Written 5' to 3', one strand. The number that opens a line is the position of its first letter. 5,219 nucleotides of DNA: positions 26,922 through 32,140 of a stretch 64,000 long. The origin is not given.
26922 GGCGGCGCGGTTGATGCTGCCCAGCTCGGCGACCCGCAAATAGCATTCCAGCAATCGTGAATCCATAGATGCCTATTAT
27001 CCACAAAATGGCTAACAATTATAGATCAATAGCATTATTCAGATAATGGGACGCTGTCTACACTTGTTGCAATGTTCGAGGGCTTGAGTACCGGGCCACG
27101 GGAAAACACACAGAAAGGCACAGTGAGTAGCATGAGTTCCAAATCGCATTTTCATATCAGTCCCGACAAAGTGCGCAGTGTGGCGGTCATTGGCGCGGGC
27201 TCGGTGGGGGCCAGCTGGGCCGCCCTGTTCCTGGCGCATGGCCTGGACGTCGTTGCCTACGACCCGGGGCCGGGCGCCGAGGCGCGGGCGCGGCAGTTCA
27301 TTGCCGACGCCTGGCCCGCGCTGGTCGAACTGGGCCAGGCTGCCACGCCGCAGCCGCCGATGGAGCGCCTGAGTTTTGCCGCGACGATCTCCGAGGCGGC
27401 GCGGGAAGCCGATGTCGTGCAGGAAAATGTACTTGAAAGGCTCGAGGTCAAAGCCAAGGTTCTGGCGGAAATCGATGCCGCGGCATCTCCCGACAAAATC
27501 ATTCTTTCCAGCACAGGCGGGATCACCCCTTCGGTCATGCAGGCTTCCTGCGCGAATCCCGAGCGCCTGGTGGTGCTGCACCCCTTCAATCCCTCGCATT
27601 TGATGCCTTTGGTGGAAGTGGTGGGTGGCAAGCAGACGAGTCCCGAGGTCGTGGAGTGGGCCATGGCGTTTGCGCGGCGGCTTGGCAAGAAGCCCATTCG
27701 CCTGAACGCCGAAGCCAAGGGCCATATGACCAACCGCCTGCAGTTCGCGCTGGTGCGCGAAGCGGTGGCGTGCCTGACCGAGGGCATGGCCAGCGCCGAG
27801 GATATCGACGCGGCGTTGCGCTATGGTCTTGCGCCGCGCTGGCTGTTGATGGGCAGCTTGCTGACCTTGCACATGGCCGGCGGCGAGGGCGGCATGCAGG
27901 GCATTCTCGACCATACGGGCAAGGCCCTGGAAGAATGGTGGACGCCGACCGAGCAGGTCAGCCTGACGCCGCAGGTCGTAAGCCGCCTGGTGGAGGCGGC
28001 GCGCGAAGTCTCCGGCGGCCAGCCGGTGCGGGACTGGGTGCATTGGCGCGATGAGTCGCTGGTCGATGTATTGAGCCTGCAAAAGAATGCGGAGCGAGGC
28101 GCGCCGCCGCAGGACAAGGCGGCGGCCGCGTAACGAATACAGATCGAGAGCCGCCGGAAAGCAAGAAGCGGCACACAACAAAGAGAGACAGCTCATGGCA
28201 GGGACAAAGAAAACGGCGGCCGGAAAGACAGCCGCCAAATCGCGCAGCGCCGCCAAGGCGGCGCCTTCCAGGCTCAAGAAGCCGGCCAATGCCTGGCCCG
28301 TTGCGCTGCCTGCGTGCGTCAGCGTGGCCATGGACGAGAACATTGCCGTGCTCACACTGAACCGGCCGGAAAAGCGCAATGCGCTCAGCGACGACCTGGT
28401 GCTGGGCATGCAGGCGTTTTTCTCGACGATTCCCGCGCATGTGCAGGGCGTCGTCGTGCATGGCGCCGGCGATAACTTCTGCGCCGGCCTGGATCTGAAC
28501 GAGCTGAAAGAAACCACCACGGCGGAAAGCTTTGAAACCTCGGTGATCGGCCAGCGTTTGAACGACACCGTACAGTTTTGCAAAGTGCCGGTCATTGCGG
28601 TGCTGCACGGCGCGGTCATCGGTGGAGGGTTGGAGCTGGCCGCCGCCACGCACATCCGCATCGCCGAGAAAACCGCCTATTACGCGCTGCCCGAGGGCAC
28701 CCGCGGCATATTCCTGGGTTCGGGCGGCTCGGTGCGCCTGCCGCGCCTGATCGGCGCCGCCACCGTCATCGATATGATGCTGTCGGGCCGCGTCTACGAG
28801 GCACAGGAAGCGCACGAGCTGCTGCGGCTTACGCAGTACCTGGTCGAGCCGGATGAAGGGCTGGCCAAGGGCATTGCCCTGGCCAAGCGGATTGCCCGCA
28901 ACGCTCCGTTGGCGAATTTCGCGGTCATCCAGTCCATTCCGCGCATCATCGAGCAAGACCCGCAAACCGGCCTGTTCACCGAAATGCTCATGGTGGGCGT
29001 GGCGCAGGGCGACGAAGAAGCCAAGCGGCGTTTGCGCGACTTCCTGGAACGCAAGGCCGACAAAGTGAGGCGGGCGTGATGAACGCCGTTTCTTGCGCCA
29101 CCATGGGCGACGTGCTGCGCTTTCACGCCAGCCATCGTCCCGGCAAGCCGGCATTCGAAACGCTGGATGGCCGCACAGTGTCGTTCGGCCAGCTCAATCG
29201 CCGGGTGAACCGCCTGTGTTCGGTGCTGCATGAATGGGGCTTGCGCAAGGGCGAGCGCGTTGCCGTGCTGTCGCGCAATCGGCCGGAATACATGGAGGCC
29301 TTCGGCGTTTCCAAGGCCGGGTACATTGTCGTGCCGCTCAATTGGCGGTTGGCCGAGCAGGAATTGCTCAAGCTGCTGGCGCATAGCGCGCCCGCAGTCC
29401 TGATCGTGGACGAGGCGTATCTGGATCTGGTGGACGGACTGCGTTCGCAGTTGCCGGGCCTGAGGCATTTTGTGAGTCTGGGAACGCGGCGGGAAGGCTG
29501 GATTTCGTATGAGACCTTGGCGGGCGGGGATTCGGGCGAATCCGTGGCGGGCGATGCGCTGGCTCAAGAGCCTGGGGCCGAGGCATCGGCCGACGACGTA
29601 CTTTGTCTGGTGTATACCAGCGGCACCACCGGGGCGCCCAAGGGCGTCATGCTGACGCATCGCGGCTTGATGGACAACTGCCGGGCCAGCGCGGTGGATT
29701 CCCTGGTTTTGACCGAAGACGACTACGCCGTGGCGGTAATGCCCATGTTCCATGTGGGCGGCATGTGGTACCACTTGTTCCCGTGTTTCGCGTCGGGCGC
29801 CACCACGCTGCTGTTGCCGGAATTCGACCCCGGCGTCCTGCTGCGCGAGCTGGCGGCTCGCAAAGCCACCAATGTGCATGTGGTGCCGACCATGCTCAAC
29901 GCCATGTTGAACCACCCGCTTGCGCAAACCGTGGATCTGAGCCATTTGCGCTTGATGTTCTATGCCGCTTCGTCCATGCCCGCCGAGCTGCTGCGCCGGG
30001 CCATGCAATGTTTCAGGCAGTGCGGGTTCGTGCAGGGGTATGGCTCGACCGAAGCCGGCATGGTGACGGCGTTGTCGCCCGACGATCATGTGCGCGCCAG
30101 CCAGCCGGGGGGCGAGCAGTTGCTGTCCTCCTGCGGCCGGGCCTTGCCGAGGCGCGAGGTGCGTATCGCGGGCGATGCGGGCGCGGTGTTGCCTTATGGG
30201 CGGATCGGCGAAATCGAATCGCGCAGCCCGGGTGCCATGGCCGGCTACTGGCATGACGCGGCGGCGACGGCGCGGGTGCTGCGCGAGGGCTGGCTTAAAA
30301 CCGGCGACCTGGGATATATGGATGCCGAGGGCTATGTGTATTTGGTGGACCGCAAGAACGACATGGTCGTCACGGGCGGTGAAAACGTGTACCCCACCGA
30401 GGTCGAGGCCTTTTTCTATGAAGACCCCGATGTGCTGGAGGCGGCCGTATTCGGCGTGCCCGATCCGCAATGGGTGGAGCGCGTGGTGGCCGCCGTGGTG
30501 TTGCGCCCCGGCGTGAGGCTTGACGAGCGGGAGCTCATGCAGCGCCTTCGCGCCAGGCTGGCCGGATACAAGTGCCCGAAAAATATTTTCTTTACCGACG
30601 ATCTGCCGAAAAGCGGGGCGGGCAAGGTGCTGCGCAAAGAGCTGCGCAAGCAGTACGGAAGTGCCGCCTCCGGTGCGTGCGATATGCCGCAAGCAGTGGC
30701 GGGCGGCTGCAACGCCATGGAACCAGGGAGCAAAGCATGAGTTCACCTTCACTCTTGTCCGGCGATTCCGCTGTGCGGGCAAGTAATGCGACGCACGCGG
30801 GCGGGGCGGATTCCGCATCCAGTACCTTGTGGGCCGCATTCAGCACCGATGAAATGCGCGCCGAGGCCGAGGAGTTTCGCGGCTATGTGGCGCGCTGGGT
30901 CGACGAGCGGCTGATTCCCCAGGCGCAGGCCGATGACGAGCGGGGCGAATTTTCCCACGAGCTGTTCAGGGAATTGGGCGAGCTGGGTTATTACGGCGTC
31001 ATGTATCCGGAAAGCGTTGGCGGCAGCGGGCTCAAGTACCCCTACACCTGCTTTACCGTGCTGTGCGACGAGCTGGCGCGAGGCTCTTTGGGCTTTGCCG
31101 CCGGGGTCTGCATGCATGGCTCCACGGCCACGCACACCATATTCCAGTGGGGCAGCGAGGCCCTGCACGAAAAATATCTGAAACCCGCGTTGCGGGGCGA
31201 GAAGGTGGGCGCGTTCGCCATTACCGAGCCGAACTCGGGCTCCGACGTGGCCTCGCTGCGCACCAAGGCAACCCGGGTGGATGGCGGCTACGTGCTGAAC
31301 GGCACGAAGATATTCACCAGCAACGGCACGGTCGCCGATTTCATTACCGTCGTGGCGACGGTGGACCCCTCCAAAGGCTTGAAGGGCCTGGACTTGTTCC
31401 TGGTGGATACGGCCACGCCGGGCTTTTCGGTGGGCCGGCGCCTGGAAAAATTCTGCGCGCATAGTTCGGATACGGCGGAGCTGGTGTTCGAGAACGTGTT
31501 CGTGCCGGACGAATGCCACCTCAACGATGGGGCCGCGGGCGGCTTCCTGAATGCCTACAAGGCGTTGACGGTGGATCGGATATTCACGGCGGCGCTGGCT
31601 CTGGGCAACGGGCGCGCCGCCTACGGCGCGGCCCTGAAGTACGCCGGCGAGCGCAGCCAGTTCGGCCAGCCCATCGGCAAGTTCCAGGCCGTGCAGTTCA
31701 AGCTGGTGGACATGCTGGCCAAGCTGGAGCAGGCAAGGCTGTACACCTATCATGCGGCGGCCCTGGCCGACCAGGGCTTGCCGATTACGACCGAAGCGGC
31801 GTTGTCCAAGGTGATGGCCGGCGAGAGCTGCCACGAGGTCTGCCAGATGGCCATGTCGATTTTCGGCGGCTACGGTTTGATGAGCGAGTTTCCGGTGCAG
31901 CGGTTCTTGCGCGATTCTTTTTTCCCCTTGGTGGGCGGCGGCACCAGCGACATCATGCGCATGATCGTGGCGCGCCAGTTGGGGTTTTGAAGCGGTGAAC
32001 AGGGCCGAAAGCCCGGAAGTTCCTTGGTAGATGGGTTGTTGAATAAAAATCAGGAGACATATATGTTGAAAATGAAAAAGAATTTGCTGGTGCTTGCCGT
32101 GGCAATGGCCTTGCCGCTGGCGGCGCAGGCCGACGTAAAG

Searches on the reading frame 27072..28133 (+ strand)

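Call 52: search_protein_families(library=ncbifam, proteins=[window:27072-28133:+], max_evalue=0.00001)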
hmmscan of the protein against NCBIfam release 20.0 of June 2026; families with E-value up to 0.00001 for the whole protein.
window:27072-28133:+ (353 aa): 19 families
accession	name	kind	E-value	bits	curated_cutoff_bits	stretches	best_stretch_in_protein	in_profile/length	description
NF005471.0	PRK07066.1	equivalog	1.3e-82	277.4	414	1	33-337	6-308/321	L-carnitine dehydrogenase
NF005716.0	PRK07531.1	equivalog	3.1e-77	260.4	592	1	34-343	4-312/495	carnitine 3-dehydrogenase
NF004783.0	PRK06129.1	equivalog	4.7e-71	239.7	347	1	35-341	3-311/315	3-hydroxyacyl-CoA dehydrogenase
NF042925.1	FHMPC_DH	equivalog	8.9e-51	173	500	1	36-270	2-235/304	5-formyl-3-hydroxy-2-methylpyridine 4-carboxylate 5-dehydrogenase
NF006124.0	PRK08268.1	subfamily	4e-42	144.8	508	1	33-252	6-225/507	3-hydroxyacyl-CoA dehydrogenase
NF006722.0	PRK09260.1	equivalog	2.8e-40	138.4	429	1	34-254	2-223/289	3-hydroxyacyl-CoA dehydrogenase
TIGR02279.1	PaaC-3OHAcCoADH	equivalog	1.5e-39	136.2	669.4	1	34-253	5-224/503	3-hydroxyacyl-CoA dehydrogenase PaaH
NF006125.0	PRK08269.1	equivalog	1.5e-39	136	427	1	33-312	4-285/334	3-hydroxybutyryl-CoA dehydrogenase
NF004474.0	PRK05808.1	subfamily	4e-38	131.3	408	1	34-253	3-222/283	3-hydroxybutyryl-CoA dehydrogenase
NF006143.0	PRK08293.1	equivalog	3.8e-33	115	312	1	33-250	3-223/291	3-hydroxyacyl-CoA dehydrogenase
NF005875.0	PRK07819.1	subfamily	5.5e-30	104.8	319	1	32-309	3-272/287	3-hydroxybutyryl-CoA dehydrogenase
NF008727.0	PRK11730.1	equivalog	6.7e-29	100.7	870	1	32-249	311-527/717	fatty acid oxidation complex subunit alpha FadB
NF004699.0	PRK06035.1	equivalog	1.1e-28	100.3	500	1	34-249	3-221/294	3-hydroxyacyl-CoA dehydrogenase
NF008363.0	PRK11154.1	equivalog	9.8e-28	96.7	869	1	22-249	297-524/708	fatty acid oxidation complex subunit alpha FadJ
TIGR02437.1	FadB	equivalog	1.6e-27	96.2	933.55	1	32-225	311-504/714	fatty acid oxidation complex subunit alpha FadB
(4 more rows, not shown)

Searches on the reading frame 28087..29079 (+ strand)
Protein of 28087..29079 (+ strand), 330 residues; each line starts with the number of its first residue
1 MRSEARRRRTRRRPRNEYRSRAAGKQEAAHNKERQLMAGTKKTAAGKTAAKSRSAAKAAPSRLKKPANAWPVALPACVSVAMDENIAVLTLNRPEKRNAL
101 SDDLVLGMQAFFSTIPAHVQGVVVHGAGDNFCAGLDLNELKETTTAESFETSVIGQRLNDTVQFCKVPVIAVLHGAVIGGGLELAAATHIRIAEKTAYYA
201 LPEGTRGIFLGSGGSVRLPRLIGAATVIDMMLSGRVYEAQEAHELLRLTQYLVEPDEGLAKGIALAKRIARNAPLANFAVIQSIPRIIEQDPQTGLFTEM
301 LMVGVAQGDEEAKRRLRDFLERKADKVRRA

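Call 52: search_protein_families(library=ncbifam, proteins=[window:28087-29079:+], max_evalue=0.00001)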
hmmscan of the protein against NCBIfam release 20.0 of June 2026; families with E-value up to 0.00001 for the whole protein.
window:28087-29079:+ (330 aa): 71 families (the best 25 are shown)
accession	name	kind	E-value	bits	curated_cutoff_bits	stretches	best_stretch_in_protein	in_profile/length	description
NF006013.0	PRK08150.1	subfamily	2.5e-102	341.6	232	1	77-329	7-258/259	crotonase/enoyl-CoA hydratase family protein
NF051848.1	EnCoAHydtEchA19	equivalog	1.4e-46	159.1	400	1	78-325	2-253/258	enoyl-CoA hydratase EchA19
NF005803.0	PRK07658.1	equivalog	1.9e-43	148.7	313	1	78-324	4-251/257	enoyl-CoA hydratase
NF005802.0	PRK07657.1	equivalog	3e-43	148.2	363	1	81-305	9-235/260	enoyl-CoA hydratase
NF004475.0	PRK05809.1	subfamily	5.6e-42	144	394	1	78-327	6-257/260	short-chain-enoyl-CoA hydratase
NF005864.0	PRK07799.1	equivalog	7.5e-42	143.3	316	1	80-327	12-263/266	crotonase/enoyl-CoA hydratase family protein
NF004840.0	PRK06190.1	equivalog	3.8e-39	134.9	253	1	78-320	6-252/260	enoyl-CoA hydratase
NF006007.0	PRK08138.1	subfamily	1.1e-35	123.3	355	1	82-279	14-210/261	enoyl-CoA hydratase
NF006100.0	PRK08252.1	subfamily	1.2e-35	123.3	282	1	78-322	5-246/254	crotonase/enoyl-CoA hydratase family protein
NF005126.0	PRK06563.1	subfamily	3e-35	121.8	261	1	77-324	8-257/263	crotonase/enoyl-CoA hydratase family protein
NF004634.0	PRK05980.1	equivalog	5.3e-35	121.1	375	1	77-327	4-260/263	crotonase/enoyl-CoA hydratase family protein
NF004517.0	PRK05862.1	equivalog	6.9e-35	120.8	396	1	79-326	7-253/257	enoyl-CoA hydratase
NF007239.0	PRK09674.1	equivalog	1.3e-34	119.8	371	1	80-325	8-252/257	2,3-dehydroadipyl-CoA hydratase PaaF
NF004796.0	PRK06144.1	subfamily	6.3e-34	117.6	272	1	77-324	9-256/262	enoyl-CoA hydratase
NF006109.0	PRK08260.1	subfamily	1.1e-33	116.8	320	1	78-323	6-271/296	enoyl-CoA hydratase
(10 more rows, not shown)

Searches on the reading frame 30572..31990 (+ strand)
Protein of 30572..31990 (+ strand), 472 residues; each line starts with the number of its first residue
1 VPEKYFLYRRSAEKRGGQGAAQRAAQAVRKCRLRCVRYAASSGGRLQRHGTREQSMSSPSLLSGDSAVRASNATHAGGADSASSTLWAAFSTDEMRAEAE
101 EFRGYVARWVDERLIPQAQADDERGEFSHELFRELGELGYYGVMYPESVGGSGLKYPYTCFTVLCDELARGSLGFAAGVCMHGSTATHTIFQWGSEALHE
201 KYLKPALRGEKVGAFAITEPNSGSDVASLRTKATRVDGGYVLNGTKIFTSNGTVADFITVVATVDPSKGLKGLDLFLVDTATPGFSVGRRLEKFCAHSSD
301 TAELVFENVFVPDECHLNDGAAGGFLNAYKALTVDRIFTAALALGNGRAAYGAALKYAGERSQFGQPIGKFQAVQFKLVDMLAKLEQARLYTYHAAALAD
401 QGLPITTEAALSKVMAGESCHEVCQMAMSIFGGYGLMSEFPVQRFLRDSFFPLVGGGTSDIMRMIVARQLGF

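Call 52: search_protein_families(library=ncbifam, proteins=[window:30572-31990:+], max_evalue=0.00001)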
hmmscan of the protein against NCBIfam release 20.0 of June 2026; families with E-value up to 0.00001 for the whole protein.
window:30572-31990:+ (472 aa): 22 families
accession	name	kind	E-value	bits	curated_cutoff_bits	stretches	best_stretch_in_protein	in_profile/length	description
NF042972.1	AcrlCoAredClosAcrC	equivalog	7.8e-93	311.1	640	1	97-469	7-375/378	acryloyl-CoA reductase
NF045552.1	GlutCoADH_Des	equivalog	1.7e-73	248.1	470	1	96-470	6-380/387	glutaryl-CoA dehydrogenase Acd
NF053553.1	prodigi_MBC_PigA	equivalog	1.5e-70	238.3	500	1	98-471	8-380/381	prodigiosin MBC biosynthesis dehydrogenase PigA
NF043006.1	CyhCrbnylCoADH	equivalog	2.8e-68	230.6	650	1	104-469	13-374/380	cyclohexane-1-carbonyl-CoA dehydrogenase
NF045652.1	ProlPCPDhRedW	equivalog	8.2e-68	228.9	650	1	97-471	2-374/376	L-prolyl-[peptidyl-carrier protein] dehydrogenase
NF042439.1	SulpropCoADesulf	equivalog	2.9e-63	213.9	600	1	111-469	9-369/379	3-sulfinopropanoyl-CoA desulfinase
NF058590.1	AcCoDHFadEBacil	equivalog_domain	5.1e-61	206.9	600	1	93-468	19-408/586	acyl-CoA dehydrogenase FadE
NF008997.0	PRK12341.1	equivalog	2.2e-59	201.4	537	1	120-470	31-376/382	acyl-CoA dehydrogenase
TIGR03207.1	cyc_hxne_CoA_dh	equivalog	7.5e-51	173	575.35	1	106-469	12-370/372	cyclohexanecarboxyl-CoA dehydrogenase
NF002885.1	PRK03354.1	equivalog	2.7e-46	158.3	540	1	122-469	33-372/378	crotonobetainyl-CoA dehydrogenase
NF052270.1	Staph_DH_FadE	equivalog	2.9e-41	141.5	600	1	111-470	37-393/400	acyl-CoA dehydrogenase FadE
NF037942.1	ac_ACP_DH_MbtN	equivalog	1.7e-30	106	700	1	99-468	2-363/376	mycobactin biosynthesis acyl-ACP dehydrogenase MbtN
TIGR03203.1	pimD_small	equivalog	8.1e-23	81.1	652.7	1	121-446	32-352/378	pimeloyl-CoA dehydrogenase small subunit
NF007000.1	PRK09463.1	subfamily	1.3e-21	76.7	600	1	114-437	61-399/726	acyl-CoA dehydrogenase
NF049984.1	Rv1679_FadE16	equivalog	2.3e-20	73.2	600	1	117-462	15-357/371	Rv1679 family acyl-CoA dehydrogenase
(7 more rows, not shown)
